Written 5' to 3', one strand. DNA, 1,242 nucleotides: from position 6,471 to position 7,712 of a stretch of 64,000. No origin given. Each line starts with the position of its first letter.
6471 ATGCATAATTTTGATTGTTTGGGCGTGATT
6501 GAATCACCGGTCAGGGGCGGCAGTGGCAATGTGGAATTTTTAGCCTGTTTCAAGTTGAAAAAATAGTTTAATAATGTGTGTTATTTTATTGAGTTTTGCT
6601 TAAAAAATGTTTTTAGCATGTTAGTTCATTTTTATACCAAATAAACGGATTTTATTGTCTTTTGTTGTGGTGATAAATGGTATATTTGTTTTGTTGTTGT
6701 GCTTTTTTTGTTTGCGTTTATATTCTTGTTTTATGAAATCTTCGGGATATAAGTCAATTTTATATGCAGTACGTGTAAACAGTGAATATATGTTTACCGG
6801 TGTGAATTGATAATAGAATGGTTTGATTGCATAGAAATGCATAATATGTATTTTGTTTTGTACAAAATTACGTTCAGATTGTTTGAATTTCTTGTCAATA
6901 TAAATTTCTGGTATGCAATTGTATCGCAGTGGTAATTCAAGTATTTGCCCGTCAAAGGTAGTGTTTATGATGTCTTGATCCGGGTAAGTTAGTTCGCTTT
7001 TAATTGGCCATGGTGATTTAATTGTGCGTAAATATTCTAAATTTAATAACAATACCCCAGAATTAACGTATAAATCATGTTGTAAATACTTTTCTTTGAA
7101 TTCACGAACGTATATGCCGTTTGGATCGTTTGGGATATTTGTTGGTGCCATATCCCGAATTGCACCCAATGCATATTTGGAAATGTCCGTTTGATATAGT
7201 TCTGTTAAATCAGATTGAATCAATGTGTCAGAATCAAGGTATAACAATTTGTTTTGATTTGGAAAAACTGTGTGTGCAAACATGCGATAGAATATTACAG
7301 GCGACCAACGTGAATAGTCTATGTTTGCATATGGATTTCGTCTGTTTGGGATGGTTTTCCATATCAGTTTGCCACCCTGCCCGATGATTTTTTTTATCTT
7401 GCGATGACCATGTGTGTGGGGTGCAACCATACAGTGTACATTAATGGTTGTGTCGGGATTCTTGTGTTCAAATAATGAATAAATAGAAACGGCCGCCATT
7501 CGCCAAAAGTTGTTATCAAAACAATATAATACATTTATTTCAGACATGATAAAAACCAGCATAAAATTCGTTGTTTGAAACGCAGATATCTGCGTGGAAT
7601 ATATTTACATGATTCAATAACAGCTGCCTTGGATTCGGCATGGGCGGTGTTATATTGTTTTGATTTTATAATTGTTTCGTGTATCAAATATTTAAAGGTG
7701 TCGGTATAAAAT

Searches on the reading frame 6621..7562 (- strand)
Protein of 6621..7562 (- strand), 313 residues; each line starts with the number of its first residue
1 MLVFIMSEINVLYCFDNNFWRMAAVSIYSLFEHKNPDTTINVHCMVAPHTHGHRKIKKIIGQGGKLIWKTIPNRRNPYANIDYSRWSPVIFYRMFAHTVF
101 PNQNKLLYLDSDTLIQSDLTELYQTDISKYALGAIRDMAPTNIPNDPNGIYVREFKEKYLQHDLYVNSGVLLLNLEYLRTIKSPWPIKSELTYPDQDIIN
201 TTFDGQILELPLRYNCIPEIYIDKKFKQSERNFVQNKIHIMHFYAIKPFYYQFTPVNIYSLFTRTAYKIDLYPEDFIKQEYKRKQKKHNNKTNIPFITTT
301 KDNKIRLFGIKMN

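Call 75: search_protein_families(library=pfam, proteins=[window:6621-7562:-], max_evalue=0.001)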
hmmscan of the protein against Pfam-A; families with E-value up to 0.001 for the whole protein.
window:6621-7562:- (313 aa): 2 families
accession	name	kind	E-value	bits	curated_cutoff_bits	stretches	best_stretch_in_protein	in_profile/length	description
PF01501.26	Glyco_transf_8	-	2.3e-31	109.7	24.3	1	10-248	1-248/253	Glycosyl transferase family 8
PF18404.7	Glyco_transf_24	-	4.3e-05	23.5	25.7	1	94-183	86-175/268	Glucosyltransferase 24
